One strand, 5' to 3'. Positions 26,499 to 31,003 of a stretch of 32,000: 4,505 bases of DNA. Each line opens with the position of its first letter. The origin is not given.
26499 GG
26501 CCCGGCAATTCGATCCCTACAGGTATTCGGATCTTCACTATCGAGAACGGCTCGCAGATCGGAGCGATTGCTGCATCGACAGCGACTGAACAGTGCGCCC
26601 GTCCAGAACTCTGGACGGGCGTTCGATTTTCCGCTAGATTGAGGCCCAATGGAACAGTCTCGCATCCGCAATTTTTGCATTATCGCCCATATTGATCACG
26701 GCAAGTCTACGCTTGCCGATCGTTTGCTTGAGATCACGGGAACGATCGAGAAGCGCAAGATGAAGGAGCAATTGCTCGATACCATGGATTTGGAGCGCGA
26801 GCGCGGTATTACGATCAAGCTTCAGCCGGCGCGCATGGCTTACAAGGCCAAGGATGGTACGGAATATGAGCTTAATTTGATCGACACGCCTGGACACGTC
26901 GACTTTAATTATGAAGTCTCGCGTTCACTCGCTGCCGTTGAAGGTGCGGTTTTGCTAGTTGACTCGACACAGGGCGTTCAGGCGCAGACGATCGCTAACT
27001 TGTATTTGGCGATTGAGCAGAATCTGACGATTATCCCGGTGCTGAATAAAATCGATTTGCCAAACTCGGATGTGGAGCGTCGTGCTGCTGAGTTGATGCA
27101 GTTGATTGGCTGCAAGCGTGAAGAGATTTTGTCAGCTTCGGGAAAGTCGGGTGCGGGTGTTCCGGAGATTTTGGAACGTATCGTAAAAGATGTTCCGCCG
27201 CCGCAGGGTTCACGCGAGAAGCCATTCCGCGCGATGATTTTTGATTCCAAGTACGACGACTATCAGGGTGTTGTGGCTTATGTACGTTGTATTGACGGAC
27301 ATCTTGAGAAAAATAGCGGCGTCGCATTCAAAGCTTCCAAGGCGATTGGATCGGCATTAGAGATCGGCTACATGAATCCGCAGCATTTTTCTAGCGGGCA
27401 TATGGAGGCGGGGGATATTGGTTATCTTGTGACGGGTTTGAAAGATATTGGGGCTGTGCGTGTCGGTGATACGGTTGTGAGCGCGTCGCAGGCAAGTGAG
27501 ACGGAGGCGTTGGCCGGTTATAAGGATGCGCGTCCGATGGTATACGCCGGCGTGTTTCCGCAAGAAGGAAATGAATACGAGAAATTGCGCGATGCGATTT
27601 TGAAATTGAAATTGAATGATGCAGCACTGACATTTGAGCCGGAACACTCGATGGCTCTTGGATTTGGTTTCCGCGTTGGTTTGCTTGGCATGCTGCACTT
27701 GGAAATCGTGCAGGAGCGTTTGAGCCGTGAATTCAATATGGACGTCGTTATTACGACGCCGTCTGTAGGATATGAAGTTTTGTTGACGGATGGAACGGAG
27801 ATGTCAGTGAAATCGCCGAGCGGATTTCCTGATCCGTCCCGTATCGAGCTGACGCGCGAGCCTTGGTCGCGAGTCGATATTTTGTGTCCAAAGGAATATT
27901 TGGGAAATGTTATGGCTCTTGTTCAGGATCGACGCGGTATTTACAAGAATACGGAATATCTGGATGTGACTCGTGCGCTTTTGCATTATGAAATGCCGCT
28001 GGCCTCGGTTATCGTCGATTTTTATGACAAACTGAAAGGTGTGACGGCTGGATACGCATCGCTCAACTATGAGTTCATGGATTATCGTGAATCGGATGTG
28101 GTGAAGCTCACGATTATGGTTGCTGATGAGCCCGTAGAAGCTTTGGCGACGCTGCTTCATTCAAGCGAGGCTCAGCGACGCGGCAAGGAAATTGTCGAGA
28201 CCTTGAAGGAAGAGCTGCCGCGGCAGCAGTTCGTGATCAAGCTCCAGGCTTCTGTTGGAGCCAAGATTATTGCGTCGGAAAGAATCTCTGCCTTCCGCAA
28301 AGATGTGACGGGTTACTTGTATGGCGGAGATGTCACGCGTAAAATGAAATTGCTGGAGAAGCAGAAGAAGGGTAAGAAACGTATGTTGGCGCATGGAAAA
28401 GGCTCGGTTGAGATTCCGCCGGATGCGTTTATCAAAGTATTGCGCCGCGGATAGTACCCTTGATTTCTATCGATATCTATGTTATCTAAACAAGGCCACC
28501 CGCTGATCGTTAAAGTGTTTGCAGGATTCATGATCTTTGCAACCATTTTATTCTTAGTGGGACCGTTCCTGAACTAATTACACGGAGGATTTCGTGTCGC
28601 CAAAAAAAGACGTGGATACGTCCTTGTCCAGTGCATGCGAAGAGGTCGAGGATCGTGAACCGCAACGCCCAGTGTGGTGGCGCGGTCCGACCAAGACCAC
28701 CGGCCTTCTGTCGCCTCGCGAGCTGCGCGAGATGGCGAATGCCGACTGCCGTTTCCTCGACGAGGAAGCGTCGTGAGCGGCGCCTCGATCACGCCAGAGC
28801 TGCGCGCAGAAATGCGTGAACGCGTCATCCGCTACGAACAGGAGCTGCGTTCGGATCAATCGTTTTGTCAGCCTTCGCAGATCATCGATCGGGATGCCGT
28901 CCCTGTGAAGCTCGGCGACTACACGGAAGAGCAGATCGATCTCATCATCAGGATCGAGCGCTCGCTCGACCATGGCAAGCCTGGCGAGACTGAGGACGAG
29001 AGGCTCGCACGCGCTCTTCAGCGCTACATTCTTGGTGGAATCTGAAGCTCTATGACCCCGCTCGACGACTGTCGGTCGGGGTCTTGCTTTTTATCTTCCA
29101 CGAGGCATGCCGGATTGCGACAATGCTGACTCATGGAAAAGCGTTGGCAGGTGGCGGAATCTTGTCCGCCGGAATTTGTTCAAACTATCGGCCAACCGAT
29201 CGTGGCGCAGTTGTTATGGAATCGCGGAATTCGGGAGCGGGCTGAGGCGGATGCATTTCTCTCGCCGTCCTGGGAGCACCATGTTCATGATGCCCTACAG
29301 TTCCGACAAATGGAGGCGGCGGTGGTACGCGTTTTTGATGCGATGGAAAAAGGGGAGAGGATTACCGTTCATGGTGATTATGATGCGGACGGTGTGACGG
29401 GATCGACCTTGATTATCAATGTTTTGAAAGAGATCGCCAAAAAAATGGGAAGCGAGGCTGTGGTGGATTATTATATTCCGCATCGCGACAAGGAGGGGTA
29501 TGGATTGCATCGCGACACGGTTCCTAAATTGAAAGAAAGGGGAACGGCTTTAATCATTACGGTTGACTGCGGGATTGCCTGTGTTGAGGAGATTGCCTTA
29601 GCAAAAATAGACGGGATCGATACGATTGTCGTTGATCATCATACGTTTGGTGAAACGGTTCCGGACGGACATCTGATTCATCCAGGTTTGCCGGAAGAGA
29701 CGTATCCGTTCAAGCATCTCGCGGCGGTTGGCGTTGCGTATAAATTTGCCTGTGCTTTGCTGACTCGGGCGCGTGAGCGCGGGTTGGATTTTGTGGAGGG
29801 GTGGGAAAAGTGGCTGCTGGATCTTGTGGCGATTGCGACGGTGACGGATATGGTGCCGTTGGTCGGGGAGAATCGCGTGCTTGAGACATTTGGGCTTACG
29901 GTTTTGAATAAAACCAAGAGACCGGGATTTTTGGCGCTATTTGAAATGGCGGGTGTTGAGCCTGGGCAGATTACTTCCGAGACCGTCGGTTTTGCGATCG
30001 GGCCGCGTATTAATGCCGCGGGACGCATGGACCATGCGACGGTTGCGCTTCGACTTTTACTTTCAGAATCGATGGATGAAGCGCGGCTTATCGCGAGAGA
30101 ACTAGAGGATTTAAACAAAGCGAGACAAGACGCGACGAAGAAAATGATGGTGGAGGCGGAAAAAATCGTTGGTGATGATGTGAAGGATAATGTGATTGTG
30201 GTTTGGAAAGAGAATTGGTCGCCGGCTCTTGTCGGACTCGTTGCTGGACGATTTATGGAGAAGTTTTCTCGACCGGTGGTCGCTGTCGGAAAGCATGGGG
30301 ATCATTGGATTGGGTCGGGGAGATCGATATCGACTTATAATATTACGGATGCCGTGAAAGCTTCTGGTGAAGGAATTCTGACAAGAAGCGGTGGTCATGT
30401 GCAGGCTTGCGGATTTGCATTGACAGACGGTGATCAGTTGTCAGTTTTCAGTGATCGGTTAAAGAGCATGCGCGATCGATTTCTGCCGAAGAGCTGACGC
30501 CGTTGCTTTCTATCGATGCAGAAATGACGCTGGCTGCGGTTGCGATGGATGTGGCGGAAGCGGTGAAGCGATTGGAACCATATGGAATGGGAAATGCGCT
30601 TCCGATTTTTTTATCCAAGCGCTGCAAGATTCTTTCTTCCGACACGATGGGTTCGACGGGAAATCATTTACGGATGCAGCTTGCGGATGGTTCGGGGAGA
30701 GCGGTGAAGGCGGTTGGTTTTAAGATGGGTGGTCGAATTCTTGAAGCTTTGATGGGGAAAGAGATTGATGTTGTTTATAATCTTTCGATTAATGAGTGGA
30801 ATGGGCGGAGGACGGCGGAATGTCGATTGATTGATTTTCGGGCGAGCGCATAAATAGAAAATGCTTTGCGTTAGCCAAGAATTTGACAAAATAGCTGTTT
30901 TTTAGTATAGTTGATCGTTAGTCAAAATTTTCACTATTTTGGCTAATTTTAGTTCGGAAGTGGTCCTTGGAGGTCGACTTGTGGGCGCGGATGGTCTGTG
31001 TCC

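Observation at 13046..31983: Six compact GC-rich, SD-bearing orphan cassettes scattered through an SD-poor, lower-GC housekeeping backbone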

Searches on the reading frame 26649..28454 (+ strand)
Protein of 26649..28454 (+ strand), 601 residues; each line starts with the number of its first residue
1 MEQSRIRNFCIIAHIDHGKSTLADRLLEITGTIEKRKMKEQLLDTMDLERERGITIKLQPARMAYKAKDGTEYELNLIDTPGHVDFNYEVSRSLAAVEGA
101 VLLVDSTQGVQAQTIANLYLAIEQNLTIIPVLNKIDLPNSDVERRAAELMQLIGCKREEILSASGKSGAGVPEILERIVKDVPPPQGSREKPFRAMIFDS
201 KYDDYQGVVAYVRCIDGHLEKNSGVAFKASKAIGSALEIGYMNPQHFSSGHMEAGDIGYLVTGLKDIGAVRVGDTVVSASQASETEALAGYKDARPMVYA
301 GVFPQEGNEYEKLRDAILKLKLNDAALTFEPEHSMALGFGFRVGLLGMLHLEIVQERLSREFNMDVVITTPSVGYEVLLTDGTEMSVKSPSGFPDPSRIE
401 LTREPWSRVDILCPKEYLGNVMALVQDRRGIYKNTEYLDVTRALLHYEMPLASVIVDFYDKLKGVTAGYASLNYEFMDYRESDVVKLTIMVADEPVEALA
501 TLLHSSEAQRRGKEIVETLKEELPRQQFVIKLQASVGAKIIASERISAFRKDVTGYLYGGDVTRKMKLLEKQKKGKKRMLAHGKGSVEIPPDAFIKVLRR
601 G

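Call 5: search_protein_families(library=pfam, proteins=[window:26649-28454:+], max_evalue=0.001)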
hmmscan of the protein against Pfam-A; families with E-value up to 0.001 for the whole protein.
window:26649-28454:+ (601 aa): 9 families
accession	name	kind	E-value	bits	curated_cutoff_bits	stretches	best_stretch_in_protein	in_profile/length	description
PF00009.33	GTP_EFTU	-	1.3e-53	181.8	26.5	1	5-183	2-187/188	Elongation factor Tu GTP binding domain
PF06421.17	LepA_C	-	1.4e-39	135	29.7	1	492-599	2-107/107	GTP-binding protein LepA C-terminus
PF00679.30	EFG_C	-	5.3e-21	74.9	27.9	1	404-486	4-85/89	Elongation factor G C-terminus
PF03144.31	GTP_EFTU_D2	-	9.5e-06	26.4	30.3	1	207-276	1-72/73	Elongation factor Tu domain 2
PF22042.2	EF-G_D2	-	0.00012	22.5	27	1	192-277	1-82/84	Elongation factor G domain 2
PF14492.12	EFG_III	-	0.00013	22.3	27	1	295-369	3-74/75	Elongation Factor G, domain III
PF01926.29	MMR_HSR1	-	0.00019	22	21.9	1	15-134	8-113/113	50S ribosome-binding GTPase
PF10662.15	PduV-EutP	-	0.00023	21.4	21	0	55-176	18-139/143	Ethanolamine utilisation - propanediol utilisation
PF16658.11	RF3_C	-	0.00026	21.2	40.1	1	298-378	11-88/132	Class II release factor RF3, C-terminal domain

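Call 6: find_encoding_contigs(protein=window:26649-28454:+, flank=10000, max_places=10)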
Protein window:26649-28454:+ (601 aa): 5 contigs read that carry it; 4 places shown.
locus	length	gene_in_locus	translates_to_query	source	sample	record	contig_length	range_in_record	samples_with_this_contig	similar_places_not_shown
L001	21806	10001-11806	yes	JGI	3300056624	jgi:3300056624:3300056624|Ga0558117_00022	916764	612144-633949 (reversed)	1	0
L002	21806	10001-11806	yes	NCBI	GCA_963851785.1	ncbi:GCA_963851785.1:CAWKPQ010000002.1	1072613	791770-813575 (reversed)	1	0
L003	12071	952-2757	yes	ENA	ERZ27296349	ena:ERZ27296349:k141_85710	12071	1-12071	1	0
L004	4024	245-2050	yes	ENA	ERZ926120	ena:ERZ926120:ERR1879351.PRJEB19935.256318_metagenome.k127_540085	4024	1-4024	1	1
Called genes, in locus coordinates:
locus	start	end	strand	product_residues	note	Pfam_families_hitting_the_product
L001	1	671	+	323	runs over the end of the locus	-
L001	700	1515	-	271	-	-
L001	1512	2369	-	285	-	PF00350:Dynamin_N (faint), PF01926:MMR_HSR1, PF02421:FeoB_N, PF03193:RsgA_GTPase (faint), PF04548:AIG1, PF00009:GTP_EFTU (weak), PF07650:KH_2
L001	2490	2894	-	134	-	-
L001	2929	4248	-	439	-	PF21579:PabTrmU54_TRAM_dom, PF05958:tRNA_U5-meth_tr, PF06325:PrmA (weak), PF05175:MTS, PF13847:Methyltransf_31 (weak), PF05958:tRNA_U5-meth_tr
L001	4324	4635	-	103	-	-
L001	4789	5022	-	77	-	-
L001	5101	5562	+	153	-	PF00588:SpoU_methylase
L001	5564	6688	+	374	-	PF06925:MGDG_synth, PF00534:Glycos_transf_1, PF04101:Glyco_tran_28_C, PF13692:Glyco_trans_1_4 (weak)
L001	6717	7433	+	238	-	PF00535:Glycos_transf_2, PF10111:Glyco_tranf_2_2 (faint), PF13641:Glyco_tranf_2_3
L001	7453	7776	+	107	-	PF00355:Rieske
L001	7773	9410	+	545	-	PF03023:MurJ, PF13440:Polysacc_synt_3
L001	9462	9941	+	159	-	-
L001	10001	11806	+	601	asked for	PF00009:GTP_EFTU, PF03144:GTP_EFTU_D2 (weak), PF00679:EFG_C, PF06421:LepA_C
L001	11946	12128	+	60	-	-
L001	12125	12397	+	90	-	-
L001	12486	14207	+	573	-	PF01368:DHH, PF02272:DHHA1, PF17768:RecJ_OB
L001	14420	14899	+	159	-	-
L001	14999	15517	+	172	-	-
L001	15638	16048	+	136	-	PF00075:RNase_H, PF13456:RVT_3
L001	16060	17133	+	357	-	PF11104:PilM_2, PF25216:Volactin (weak), PF06723:MreB_Mbl (faint), PF14450:FtsA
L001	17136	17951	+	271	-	-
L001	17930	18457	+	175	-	PF00072:Response_reg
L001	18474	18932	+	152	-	-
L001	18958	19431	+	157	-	PF01478:Peptidase_A24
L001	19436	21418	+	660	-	PF22745:Nlig-Ia, PF01653:DNA_ligase_aden, PF03120:OB_DNA_ligase, PF03119:DNA_ligase_ZBD, PF12826:HHH_2, PF14520:HHH_5 (weak), PF00533:BRCT, PF12738:PTCB-BRCT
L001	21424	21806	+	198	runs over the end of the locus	-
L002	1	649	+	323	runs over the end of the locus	-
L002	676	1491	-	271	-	-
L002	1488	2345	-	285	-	PF00350:Dynamin_N (faint), PF01926:MMR_HSR1, PF02421:FeoB_N, PF03193:RsgA_GTPase (faint), PF04548:AIG1, PF00009:GTP_EFTU (weak), PF07650:KH_2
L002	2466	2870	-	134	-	-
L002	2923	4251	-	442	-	PF21579:PabTrmU54_TRAM_dom, PF05958:tRNA_U5-meth_tr, PF06325:PrmA (weak), PF05175:MTS, PF13847:Methyltransf_31 (weak), PF05958:tRNA_U5-meth_tr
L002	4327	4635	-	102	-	-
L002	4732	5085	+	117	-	-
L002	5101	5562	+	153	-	PF00588:SpoU_methylase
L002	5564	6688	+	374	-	PF06925:MGDG_synth, PF00534:Glycos_transf_1, PF04101:Glyco_tran_28_C, PF13692:Glyco_trans_1_4 (weak)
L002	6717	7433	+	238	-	PF00535:Glycos_transf_2, PF10111:Glyco_tranf_2_2 (faint), PF13641:Glyco_tranf_2_3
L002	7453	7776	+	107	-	PF00355:Rieske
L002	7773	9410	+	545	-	PF03023:MurJ, PF13440:Polysacc_synt_3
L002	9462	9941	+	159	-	-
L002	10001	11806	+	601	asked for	PF00009:GTP_EFTU, PF03144:GTP_EFTU_D2 (weak), PF00679:EFG_C, PF06421:LepA_C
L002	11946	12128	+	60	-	-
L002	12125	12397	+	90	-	-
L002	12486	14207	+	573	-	PF01368:DHH, PF02272:DHHA1, PF17768:RecJ_OB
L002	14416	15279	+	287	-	-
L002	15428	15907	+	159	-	-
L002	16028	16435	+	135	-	PF00075:RNase_H, PF13456:RVT_3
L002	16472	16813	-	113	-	PF05635:23S_rRNA_IVP, PF22296:bAvd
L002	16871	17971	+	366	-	PF25216:Volactin (weak), PF11104:PilM_2, PF06723:MreB_Mbl (faint), PF14450:FtsA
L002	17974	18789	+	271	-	-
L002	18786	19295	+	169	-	PF00072:Response_reg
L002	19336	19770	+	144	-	-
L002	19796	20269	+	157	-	PF01478:Peptidase_A24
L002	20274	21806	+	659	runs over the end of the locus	PF22745:Nlig-Ia, PF01653:DNA_ligase_aden, PF03120:OB_DNA_ligase, PF03119:DNA_ligase_ZBD, PF12826:HHH_2, PF14520:HHH_5 (weak), PF00533:BRCT, PF12738:PTCB-BRCT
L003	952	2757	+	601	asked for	PF00009:GTP_EFTU, PF03144:GTP_EFTU_D2 (weak), PF00679:EFG_C, PF06421:LepA_C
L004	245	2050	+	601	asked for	PF00009:GTP_EFTU, PF03144:GTP_EFTU_D2 (weak), PF00679:EFG_C, PF06421:LepA_C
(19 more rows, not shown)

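Call 7: find_related_loci(query=window:26649-28454:+, collection=genome_contigs, flank=10000)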
Query window:26649-28454:+ (601 aa) in genome_contigs; peptide patterns used: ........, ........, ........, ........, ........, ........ (x = any residue, [..] = any of these).
600 stretches matched a pattern (row limit reached: there are more); 588 encode a relative of the query (tblastn E <= 1e-3); the best 80 are kept; 80 distinct loci.
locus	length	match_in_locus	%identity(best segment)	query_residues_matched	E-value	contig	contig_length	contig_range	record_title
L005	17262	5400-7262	59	1-600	0e+0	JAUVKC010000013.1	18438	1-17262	MAG: Candidatus Buchananbacteria bacterium isolate CSMAG_470 CSMAG_470_k127_417364_length_18438_cov_67.1768, whole genom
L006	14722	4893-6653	60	4-595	0e+0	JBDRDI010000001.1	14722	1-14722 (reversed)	MAG: bacterium isolate MEGAHIT-group-1.240 k141_12363762, whole genome shotgun sequence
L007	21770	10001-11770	61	5-595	0e+0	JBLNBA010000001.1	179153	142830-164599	MAG: Bacillota bacterium isolate MAG163 PRJNA951521_bin23_renamed_0, whole genome shotgun sequence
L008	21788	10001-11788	59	4-600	0e+0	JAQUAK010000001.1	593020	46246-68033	MAG: Patescibacteria group bacterium isolate STC_82 NODE_12_length_593020_cov_6.814130_Sandtown_C, whole genome shotgun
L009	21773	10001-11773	60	6-600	0e+0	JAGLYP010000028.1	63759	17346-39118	MAG: Candidatus Parcubacteria bacterium isolate RS_13_30 ZL320.bin.30.fa_28, whole genome shotgun sequence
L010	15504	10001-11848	59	4-600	0e+0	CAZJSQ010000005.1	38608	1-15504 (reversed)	MAG TPA_asm: uncultured Gammaproteobacteria bacterium isolate SRP178699_co1_232 genome assembly, contig: NODE_1001_lengt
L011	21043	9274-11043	62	6-600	0e+0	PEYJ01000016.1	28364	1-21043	MAG: Parcubacteria group bacterium CG08_land_8_20_14_0_20_48_21 CG08_land_8_20_14_0.20_scaffold_494_c, whole genome shot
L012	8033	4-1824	59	2-600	0e+0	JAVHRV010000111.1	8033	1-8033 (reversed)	MAG: Patescibacteria group bacterium isolate WB02no5_39_7 NODE_7230_length_8033_cov_4.369516, whole genome shotgun seque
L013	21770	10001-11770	57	1-600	0e+0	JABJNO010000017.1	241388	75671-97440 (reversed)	MAG: Candidatus Parcubacteria bacterium isolate SI075_bin20 k141_1324857, whole genome shotgun sequence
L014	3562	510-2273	57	4-600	0e+0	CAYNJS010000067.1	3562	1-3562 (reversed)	MAG TPA_asm: uncultured Gammaproteobacteria bacterium isolate SRP167671_co2_162 genome assembly, contig: NODE_28836_leng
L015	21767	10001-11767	59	3-600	0e+0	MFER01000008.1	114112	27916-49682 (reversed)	MAG: Candidatus Doudnabacteria bacterium RIFCSPHIGHO2_02_FULL_43_13b rifcsphigho2_02_scaffold_2822, whole genome shotgun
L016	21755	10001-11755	58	4-598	0e+0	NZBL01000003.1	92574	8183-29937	MAG: bacterium isolate ARS1386 34197, whole genome shotgun sequence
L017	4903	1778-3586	57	1-600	0e+0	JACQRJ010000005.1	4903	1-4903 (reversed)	MAG: Candidatus Peregrinibacteria bacterium isolate NC_groundwater_1356_Ag_S-0.2um_42_45 S_p2_S4_coassembly_k141_315292,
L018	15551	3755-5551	60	1-600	0e+0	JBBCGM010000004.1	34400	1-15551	MAG: Candidatus Moraniibacteriota bacterium isolate CoA_maxb_bin.113 s14460.ctg014490l, whole genome shotgun sequence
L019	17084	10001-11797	59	3-600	0e+0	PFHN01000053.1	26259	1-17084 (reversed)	MAG: Candidatus Moranbacteria bacterium CG_4_8_14_3_um_filter_41_13 CG_4_8_14_3_um_filter_scaffold_317_c, whole genome s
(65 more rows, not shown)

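Call 11: find_related_loci(query=window:26649-28454:+, collection=metagenome_contigs, flank=10000)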
Query window:26649-28454:+ (601 aa) in metagenome_contigs; peptide patterns used: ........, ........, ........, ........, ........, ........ (x = any residue, [..] = any of these).
600 stretches matched a pattern (row limit reached: there are more); 572 encode a relative of the query (tblastn E <= 1e-3); the best 80 are kept; 80 distinct loci.
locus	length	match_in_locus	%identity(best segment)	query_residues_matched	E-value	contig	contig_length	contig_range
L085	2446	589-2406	73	1-601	0e+0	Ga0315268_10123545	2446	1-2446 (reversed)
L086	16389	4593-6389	71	2-600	0e+0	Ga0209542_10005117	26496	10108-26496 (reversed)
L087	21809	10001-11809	69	1-601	0e+0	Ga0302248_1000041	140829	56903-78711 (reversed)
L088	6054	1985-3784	63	4-600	0e+0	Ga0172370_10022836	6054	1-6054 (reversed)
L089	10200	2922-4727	59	5-600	0e+0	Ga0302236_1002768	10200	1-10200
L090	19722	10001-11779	60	6-600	0e+0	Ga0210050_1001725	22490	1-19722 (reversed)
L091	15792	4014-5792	63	5-600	0e+0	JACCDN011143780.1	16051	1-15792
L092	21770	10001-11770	59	1-600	0e+0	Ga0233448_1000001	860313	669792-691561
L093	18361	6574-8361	59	5-600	0e+0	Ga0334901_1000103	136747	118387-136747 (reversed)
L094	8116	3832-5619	61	4-600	0e+0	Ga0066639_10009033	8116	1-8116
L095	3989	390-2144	59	6-600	0e+0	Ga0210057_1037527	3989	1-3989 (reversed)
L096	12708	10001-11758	59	6-600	0e+0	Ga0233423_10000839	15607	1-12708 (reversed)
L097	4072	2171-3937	59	3-600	0e+0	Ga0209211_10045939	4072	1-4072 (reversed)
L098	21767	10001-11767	58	3-600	0e+0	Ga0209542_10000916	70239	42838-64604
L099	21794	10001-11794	59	6-600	0e+0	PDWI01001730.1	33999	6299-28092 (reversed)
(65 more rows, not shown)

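Call 46: search_protein_families(library=phrogs, proteins=[L001:14420-14899:+, L002:15428-15907:+], max_evalue=0.1)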
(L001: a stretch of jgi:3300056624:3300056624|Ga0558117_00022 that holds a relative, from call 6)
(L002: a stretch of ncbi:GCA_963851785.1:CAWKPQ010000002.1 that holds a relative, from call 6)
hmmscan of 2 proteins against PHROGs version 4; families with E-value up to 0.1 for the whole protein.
L001:14420-14899:+ (159 aa): 0 families

L002:15428-15907:+ (159 aa): 0 families

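Call 47: search_protein_families(library=padloc, proteins=[L001:14420-14899:+, L002:15428-15907:+], max_evalue=0.1)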
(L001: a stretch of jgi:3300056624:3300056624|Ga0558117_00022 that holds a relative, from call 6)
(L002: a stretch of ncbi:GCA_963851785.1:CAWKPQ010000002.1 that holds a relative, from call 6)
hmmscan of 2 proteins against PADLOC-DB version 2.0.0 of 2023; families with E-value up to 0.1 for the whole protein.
L001:14420-14899:+ (159 aa): 0 families

L002:15428-15907:+ (159 aa): 0 families

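Call 48: search_protein_families(library=ncbifam, proteins=[L001:14420-14899:+, L002:15428-15907:+], max_evalue=0.1)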
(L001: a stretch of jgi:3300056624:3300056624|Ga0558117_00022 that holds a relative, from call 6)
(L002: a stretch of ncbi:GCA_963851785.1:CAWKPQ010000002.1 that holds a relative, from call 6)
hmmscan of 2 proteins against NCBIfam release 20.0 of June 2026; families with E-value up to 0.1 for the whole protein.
L001:14420-14899:+ (159 aa): 0 families

L002:15428-15907:+ (159 aa): 0 families

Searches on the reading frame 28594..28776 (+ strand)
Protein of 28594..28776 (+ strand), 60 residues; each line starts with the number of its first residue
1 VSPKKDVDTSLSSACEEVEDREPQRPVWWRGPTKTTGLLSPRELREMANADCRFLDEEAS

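Call 4: search_protein_families(library=pfam, proteins=[window:28594-28776:+], max_evalue=0.1)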
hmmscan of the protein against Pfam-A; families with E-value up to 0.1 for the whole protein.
window:28594-28776:+ (60 aa): 0 families

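Call 46: search_protein_families(library=phrogs, proteins=[window:28594-28776:+], max_evalue=0.1)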
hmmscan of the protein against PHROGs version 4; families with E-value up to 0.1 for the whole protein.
window:28594-28776:+ (60 aa): 1 family
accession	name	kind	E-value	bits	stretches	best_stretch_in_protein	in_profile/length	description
phrog_26210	-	unknown function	0.086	13.7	0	21-38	6-24/37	-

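Call 47: search_protein_families(library=padloc, proteins=[window:28594-28776:+], max_evalue=0.1)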
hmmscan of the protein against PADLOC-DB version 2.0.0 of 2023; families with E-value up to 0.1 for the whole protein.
window:28594-28776:+ (60 aa): 0 families

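Call 48: search_protein_families(library=ncbifam, proteins=[window:28594-28776:+], max_evalue=0.1)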
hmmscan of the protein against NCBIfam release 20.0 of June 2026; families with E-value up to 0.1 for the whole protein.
window:28594-28776:+ (60 aa): 0 families

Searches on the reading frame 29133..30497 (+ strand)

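Call 5: search_protein_families(library=pfam, proteins=[window:29133-30497:+], max_evalue=0.001)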
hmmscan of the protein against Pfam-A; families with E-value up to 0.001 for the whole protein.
window:29133-30497:+ (454 aa): 2 families
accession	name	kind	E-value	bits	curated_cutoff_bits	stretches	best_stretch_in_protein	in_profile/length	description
PF01368.27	DHH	-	7.4e-21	75.2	28.1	1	76-236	1-125/125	DHH family, N-terminal domain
PF02272.25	DHHA1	-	1.6e-10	41.8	25.9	1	352-444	2-97/102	DHHA1 domain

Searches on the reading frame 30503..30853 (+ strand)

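Call 5: search_protein_families(library=pfam, proteins=[window:30503-30853:+], max_evalue=0.001)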
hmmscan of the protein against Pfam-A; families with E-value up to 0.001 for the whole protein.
window:30503-30853:+ (116 aa): 1 family
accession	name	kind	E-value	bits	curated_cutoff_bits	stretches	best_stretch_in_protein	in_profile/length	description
PF17768.7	RecJ_OB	-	3.7e-30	104.6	27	1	4-111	1-107/107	RecJ OB domain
